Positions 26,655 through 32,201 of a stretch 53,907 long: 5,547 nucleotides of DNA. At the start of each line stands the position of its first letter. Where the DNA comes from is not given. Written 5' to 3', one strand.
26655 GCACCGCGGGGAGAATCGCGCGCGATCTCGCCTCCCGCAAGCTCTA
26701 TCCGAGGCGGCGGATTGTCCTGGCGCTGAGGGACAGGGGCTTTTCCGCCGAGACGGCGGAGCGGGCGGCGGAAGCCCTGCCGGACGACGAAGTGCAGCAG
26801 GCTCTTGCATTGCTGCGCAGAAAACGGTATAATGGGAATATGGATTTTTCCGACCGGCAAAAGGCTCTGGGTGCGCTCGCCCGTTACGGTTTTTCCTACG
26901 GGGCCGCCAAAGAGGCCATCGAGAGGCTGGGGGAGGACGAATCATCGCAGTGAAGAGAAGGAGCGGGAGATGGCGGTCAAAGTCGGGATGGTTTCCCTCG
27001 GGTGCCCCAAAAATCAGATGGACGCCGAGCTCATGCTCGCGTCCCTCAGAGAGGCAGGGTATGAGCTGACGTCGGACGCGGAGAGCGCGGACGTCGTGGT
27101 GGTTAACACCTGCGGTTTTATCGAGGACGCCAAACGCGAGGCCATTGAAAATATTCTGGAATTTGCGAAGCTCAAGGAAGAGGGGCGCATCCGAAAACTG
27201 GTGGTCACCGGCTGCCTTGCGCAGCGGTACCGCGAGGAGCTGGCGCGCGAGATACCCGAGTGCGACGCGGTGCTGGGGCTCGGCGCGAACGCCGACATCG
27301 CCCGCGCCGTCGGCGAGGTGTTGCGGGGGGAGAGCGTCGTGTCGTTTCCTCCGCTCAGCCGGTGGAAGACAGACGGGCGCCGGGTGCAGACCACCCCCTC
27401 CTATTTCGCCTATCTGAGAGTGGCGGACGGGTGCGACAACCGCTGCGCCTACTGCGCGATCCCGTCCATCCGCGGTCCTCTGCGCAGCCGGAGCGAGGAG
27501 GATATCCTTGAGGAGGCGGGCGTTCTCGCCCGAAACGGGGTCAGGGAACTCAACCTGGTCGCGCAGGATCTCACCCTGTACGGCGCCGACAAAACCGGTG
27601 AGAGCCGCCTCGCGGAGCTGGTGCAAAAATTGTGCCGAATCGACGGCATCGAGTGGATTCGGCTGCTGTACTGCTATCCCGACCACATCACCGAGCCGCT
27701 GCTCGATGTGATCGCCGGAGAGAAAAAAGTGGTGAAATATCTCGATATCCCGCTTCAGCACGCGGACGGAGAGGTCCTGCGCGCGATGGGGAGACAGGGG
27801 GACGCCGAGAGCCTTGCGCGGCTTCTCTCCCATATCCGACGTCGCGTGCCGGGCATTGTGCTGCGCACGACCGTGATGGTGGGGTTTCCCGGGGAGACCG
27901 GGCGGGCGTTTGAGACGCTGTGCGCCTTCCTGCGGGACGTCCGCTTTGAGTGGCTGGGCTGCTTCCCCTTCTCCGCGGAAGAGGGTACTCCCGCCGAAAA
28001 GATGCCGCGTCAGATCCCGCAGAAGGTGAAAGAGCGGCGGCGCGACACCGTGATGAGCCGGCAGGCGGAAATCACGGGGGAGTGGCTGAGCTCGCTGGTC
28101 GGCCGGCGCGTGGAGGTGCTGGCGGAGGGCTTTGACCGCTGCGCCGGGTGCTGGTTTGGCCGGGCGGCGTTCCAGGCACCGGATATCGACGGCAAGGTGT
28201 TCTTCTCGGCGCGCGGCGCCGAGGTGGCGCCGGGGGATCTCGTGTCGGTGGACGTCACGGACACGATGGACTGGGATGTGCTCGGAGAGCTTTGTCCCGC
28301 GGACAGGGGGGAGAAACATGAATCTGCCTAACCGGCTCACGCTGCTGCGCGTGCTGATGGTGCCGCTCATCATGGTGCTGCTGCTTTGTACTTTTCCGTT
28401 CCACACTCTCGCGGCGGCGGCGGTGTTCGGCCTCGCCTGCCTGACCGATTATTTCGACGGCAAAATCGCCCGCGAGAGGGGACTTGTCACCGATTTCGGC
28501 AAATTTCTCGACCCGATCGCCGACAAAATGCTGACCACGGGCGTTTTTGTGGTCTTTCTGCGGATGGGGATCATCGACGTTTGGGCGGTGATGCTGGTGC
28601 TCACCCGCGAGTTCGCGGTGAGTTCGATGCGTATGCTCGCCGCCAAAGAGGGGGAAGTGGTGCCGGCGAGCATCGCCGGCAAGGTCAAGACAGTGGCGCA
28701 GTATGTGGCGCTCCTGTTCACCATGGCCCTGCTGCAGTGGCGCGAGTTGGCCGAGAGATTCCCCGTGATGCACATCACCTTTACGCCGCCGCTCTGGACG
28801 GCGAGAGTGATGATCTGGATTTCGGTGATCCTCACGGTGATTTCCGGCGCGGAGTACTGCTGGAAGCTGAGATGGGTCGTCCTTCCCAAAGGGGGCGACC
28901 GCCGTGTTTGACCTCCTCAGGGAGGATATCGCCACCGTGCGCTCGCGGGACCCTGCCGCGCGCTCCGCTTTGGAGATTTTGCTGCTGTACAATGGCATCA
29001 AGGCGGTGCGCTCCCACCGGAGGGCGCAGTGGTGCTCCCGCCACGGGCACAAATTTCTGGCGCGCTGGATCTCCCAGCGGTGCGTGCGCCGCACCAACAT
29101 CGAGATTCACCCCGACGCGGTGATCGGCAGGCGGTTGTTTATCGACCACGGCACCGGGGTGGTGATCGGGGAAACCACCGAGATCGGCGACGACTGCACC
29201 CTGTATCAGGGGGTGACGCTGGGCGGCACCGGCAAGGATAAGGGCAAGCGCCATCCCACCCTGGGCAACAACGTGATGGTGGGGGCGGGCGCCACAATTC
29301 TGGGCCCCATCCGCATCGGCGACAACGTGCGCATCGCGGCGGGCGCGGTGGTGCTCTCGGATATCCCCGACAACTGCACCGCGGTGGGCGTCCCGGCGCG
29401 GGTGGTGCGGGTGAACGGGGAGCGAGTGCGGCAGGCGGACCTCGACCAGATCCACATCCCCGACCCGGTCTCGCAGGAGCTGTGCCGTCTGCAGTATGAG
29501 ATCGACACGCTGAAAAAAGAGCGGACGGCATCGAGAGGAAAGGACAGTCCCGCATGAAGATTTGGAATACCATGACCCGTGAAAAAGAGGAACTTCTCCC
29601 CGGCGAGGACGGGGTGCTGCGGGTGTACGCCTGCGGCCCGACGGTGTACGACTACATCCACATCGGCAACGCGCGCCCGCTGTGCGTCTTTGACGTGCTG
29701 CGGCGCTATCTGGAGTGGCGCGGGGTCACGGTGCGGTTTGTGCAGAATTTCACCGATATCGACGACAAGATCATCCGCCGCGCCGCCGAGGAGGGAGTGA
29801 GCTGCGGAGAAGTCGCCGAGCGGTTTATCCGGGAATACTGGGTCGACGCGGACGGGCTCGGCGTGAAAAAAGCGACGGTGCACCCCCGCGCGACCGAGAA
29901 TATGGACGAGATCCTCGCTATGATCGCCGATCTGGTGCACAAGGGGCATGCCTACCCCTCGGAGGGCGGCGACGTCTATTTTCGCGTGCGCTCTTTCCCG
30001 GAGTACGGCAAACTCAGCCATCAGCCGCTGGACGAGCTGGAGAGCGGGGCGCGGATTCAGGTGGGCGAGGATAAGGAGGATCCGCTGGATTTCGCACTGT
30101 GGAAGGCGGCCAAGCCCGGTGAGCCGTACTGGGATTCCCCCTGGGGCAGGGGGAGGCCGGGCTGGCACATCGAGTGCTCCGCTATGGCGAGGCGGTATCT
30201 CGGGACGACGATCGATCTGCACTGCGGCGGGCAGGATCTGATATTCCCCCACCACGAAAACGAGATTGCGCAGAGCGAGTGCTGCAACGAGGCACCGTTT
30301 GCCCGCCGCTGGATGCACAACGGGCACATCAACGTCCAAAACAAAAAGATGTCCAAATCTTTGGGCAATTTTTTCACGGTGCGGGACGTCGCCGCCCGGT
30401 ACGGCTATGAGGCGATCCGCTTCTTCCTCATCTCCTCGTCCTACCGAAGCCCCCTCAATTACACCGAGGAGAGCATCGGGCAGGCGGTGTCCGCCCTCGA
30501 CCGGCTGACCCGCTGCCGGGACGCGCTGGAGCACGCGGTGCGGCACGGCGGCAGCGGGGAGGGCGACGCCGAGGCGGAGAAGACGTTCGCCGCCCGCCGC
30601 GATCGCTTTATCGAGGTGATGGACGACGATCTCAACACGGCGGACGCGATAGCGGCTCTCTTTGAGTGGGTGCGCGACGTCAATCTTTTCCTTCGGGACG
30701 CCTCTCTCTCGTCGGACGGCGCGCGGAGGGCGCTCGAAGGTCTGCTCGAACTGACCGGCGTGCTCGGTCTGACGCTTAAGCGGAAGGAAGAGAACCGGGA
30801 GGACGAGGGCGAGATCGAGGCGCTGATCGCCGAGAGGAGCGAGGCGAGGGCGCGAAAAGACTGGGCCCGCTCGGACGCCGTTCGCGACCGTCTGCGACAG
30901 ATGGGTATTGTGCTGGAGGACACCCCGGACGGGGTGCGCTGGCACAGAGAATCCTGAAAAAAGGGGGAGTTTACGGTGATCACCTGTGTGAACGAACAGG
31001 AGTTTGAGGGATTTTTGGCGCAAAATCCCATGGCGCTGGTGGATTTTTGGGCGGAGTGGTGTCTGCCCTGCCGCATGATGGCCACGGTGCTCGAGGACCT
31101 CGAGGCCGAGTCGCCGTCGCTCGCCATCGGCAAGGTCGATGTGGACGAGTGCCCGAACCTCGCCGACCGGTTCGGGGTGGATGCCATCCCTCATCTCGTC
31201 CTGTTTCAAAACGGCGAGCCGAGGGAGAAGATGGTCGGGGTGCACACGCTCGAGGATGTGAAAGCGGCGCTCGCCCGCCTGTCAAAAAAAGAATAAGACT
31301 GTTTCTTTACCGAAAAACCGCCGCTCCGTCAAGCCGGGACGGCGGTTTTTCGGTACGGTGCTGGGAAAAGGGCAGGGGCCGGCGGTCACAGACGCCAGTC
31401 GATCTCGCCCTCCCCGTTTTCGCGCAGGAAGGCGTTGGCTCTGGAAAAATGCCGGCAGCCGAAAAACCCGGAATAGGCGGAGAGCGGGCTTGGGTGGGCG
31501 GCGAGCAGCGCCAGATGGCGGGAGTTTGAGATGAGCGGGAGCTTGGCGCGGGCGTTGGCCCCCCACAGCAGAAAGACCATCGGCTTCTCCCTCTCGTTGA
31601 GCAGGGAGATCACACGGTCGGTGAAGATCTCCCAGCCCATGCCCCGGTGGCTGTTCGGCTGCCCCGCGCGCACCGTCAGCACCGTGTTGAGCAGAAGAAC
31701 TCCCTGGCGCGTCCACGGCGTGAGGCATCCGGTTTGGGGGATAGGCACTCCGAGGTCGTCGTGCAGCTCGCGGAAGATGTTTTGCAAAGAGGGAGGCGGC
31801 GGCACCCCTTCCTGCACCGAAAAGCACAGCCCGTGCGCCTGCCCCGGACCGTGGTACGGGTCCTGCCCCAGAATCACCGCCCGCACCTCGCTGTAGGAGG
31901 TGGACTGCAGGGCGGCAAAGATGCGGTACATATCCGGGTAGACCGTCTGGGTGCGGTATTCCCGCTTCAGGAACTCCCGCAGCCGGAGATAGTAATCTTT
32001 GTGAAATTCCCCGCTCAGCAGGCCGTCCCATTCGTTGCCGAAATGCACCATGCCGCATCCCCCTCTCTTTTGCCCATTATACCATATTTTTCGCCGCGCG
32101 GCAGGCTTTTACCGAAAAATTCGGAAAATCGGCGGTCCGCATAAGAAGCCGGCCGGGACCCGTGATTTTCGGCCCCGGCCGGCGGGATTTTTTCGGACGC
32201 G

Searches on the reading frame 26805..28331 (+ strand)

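Call 77: search_protein_families(library=pfam, proteins=[window:26805-28331:+], max_evalue=0.00001)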
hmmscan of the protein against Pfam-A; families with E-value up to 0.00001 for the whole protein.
window:26805-28331:+ (508 aa): 3 families
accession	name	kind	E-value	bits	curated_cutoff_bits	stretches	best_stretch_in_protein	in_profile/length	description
PF00919.26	UPF0004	-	2.7e-29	101.5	27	1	59-158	1-98/98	Uncharacterized protein family UPF0004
PF04055.27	Radical_SAM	-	8.2e-23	81.8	29.5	1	206-376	3-166/166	Radical SAM superfamily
PF18693.7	TRAM_2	-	4.5e-15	56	27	1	432-496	1-62/63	TRAM domain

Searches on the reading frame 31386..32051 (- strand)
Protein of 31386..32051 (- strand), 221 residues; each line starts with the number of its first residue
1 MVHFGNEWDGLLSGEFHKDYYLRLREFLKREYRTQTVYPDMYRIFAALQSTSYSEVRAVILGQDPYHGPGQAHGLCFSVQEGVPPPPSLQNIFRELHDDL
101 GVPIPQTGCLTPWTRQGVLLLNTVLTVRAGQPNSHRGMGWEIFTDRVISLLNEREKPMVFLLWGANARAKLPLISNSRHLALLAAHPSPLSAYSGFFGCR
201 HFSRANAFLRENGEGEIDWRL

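Call 77: search_protein_families(library=pfam, proteins=[window:31386-32051:-], max_evalue=0.00001)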
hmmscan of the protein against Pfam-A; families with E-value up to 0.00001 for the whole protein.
window:31386-32051:- (221 aa): 1 family
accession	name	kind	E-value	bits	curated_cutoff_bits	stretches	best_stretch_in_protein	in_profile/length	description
PF03167.25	UDG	-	1.9e-14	54.4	24.3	1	55-210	7-141/141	Uracil DNA glycosylase superfamily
